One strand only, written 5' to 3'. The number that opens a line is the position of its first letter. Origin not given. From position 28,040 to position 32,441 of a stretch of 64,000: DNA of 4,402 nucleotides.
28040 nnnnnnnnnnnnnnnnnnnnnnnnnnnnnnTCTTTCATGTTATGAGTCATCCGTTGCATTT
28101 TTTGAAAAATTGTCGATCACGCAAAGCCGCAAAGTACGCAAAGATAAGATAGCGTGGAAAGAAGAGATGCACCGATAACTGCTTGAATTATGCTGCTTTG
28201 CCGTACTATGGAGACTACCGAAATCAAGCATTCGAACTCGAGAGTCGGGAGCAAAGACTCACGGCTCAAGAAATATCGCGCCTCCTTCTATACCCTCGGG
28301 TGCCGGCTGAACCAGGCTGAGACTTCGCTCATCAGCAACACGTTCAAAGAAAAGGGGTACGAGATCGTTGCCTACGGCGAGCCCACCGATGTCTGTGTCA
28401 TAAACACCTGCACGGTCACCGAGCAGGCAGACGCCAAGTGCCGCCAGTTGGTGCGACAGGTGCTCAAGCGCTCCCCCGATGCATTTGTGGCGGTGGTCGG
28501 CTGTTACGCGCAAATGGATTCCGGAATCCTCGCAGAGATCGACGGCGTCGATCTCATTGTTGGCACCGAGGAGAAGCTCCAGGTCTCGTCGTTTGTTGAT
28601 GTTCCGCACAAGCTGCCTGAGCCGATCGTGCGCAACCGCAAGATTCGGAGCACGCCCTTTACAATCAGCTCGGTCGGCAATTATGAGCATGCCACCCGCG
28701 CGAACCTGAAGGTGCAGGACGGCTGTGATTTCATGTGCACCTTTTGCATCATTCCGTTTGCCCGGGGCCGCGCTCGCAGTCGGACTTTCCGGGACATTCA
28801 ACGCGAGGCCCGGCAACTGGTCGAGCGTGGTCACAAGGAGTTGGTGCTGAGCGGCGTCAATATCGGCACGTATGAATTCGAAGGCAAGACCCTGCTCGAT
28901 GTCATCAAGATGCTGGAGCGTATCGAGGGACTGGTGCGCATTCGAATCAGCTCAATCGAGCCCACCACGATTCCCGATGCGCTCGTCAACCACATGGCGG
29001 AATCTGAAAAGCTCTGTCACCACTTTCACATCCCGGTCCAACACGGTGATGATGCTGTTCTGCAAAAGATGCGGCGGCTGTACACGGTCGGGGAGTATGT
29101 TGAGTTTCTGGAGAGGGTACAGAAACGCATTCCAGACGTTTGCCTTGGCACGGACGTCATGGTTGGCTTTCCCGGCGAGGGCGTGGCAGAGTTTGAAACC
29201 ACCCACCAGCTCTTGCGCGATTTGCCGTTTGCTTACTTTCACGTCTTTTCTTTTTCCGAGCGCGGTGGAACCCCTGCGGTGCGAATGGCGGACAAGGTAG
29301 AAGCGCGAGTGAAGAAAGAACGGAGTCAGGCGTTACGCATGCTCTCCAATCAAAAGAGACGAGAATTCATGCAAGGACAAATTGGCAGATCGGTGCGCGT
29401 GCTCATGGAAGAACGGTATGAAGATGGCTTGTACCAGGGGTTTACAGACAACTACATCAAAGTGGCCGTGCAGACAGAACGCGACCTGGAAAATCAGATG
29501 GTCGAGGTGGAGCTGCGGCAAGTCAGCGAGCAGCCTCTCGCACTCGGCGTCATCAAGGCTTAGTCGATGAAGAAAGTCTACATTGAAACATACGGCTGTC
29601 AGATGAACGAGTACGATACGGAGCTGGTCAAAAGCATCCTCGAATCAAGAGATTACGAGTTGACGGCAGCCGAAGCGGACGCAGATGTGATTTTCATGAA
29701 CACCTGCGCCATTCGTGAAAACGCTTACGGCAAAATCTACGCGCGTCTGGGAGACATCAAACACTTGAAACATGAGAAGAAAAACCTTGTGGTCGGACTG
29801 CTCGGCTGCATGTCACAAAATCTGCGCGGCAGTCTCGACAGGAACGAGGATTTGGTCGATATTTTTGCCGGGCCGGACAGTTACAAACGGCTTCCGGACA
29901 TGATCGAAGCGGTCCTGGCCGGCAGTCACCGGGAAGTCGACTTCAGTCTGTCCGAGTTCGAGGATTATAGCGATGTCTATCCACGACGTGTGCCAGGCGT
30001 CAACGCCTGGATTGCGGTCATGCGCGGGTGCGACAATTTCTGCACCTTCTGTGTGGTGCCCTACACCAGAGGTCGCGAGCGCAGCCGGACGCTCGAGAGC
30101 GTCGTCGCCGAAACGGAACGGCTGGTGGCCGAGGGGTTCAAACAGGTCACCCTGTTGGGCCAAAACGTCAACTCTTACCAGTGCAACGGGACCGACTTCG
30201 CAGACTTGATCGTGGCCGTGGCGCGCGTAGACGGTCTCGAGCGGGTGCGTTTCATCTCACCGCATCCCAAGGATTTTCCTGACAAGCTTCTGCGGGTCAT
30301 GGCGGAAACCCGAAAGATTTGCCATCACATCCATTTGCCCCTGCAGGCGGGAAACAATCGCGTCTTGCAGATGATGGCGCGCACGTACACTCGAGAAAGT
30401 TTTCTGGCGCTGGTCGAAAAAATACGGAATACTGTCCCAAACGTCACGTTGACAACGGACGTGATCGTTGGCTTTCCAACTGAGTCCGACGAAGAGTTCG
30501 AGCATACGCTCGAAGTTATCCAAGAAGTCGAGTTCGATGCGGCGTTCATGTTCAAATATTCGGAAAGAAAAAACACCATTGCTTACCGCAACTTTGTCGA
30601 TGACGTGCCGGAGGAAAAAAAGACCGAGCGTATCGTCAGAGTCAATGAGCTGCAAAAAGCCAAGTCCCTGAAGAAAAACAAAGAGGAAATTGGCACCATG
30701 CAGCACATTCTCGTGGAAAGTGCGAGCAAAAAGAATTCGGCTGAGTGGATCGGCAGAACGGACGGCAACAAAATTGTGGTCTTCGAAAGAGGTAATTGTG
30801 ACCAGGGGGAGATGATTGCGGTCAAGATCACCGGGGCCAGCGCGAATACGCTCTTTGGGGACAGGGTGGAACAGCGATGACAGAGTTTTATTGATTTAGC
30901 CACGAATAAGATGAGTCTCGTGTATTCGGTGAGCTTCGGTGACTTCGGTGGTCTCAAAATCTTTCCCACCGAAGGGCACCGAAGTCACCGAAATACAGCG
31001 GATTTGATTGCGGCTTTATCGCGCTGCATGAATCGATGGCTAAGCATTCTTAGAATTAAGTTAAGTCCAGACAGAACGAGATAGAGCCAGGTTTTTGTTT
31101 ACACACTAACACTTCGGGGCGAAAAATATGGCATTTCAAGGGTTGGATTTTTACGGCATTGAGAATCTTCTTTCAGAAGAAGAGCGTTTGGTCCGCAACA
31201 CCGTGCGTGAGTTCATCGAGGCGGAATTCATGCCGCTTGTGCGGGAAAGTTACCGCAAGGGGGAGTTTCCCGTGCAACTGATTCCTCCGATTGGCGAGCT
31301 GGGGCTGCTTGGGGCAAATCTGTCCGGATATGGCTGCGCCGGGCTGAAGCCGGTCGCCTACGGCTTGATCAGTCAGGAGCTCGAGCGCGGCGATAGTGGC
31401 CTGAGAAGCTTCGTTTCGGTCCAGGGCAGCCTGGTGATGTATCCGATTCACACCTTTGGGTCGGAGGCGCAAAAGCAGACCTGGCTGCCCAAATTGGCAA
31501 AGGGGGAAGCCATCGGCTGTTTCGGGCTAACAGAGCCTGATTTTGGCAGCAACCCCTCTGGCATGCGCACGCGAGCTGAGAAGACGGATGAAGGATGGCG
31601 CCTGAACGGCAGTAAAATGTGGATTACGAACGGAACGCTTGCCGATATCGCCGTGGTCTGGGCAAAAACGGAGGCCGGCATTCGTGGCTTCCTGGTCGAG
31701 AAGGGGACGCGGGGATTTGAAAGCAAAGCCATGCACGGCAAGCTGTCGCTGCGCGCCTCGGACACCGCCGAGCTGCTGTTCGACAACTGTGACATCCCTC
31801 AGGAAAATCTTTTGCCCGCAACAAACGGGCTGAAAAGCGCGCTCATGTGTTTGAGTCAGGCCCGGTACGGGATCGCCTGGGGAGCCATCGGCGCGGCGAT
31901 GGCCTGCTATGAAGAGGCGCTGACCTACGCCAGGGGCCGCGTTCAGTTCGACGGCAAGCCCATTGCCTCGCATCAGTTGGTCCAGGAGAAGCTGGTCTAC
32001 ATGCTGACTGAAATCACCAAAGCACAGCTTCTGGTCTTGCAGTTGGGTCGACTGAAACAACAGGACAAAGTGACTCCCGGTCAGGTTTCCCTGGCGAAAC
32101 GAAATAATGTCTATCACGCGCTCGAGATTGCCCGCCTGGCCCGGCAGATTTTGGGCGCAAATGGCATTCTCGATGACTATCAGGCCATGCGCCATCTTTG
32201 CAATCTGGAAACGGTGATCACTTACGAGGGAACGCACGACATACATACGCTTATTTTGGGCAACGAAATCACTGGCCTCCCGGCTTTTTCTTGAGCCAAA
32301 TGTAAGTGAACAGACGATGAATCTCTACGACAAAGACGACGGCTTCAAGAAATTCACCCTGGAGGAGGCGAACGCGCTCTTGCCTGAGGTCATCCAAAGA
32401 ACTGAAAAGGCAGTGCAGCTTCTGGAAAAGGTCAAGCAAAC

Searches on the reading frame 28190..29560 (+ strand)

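Call 12: search_protein_families(library=pfam, proteins=[window:28190-29560:+], max_evalue=0.00001)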
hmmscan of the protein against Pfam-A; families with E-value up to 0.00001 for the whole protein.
window:28190-29560:+ (457 aa): 2 families
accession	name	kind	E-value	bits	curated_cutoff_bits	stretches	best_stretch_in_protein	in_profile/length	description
PF04055.27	Radical_SAM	-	6.2e-25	88.7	29.5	1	174-342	2-166/166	Radical SAM superfamily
PF00919.26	UPF0004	-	6.1e-23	81.1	27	1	32-125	3-98/98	Uncharacterized protein family UPF0004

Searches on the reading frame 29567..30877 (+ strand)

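Call 12: search_protein_families(library=pfam, proteins=[window:29567-30877:+], max_evalue=0.00001)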
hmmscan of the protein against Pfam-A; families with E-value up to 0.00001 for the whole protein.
window:29567-30877:+ (437 aa): 3 families
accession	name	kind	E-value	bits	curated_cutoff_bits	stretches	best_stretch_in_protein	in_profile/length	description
PF04055.27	Radical_SAM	-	1.7e-28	100.3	29.5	1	151-317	3-165/166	Radical SAM superfamily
PF00919.26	UPF0004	-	3.9e-27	94.6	27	1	3-102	1-98/98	Uncharacterized protein family UPF0004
PF01938.26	TRAM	-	4e-09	36.6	21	1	373-432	2-59/61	TRAM domain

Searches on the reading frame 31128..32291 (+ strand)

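Call 12: search_protein_families(library=pfam, proteins=[window:31128-32291:+], max_evalue=0.00001)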
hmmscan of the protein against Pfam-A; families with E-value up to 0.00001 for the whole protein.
window:31128-32291:+ (388 aa): 4 families
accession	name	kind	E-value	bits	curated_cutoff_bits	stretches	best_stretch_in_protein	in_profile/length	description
PF02771.21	Acyl-CoA_dh_N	-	1.2e-33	116.3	22.9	1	16-127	1-113/113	Acyl-CoA dehydrogenase, N-terminal domain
PF00441.29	Acyl-CoA_dh_1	-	2.8e-31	109.1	22.4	1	233-380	2-148/150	Acyl-CoA dehydrogenase, C-terminal domain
PF02770.24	Acyl-CoA_dh_M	-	1.6e-22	79.9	33.3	1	131-221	1-97/97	Acyl-CoA dehydrogenase, middle domain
PF08028.16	Acyl-CoA_dh_2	-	4.3e-10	40.4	22.7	1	248-369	2-132/134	Acyl-CoA dehydrogenase, C-terminal domain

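Call 36: search_protein_families(library=ncbifam, proteins=[window:31128-32291:+], max_evalue=1e-10)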
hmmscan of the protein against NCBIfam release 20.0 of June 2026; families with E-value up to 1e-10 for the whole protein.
window:31128-32291:+ (388 aa): 15 families
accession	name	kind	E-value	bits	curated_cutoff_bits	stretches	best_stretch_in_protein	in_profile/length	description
NF042972.1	AcrlCoAredClosAcrC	equivalog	4.3e-72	242.9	640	1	13-381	3-376/378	acryloyl-CoA reductase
NF052270.1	Staph_DH_FadE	equivalog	1.1e-70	238.4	600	1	7-387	13-399/400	acyl-CoA dehydrogenase FadE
NF045552.1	GlutCoADH_Des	equivalog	2e-63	214.9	470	1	15-378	5-376/387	glutaryl-CoA dehydrogenase Acd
NF058590.1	AcCoDHFadEBacil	equivalog_domain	1.7e-56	191.9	600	1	15-306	21-316/586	acyl-CoA dehydrogenase FadE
NF045652.1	ProlPCPDhRedW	equivalog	6.9e-44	150.2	650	1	23-372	8-364/376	L-prolyl-[peptidyl-carrier protein] dehydrogenase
NF043006.1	CyhCrbnylCoADH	equivalog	2.1e-42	145.5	650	1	16-382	5-376/380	cyclohexane-1-carbonyl-CoA dehydrogenase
NF053553.1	prodigi_MBC_PigA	equivalog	1.1e-41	143.2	500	1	16-379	6-377/381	prodigiosin MBC biosynthesis dehydrogenase PigA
NF042439.1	SulpropCoADesulf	equivalog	6.1e-39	133.8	600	1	24-371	2-360/379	3-sulfinopropanoyl-CoA desulfinase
NF008997.0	PRK12341.1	equivalog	7.7e-34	117.4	537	1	15-381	5-376/382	acyl-CoA dehydrogenase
NF002885.1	PRK03354.1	equivalog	7e-32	110.9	540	1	15-380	5-372/378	crotonobetainyl-CoA dehydrogenase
TIGR03207.1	cyc_hxne_CoA_dh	equivalog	7.2e-28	97.4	575.35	1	15-377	1-367/372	cyclohexanecarboxyl-CoA dehydrogenase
TIGR03204.1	pimC_large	equivalog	1.8e-22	79.8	623.85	1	68-314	63-307/395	pimeloyl-CoA dehydrogenase large subunit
NF007000.1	PRK09463.1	subfamily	7.6e-14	51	600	1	67-290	95-341/726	acyl-CoA dehydrogenase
NF009586.0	PRK13026.1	subfamily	4.7e-13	48.3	608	1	108-336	172-418/777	acyl-CoA dehydrogenase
TIGR03203.1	pimD_small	equivalog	9.9e-13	47.9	652.7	1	15-302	4-295/378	pimeloyl-CoA dehydrogenase small subunit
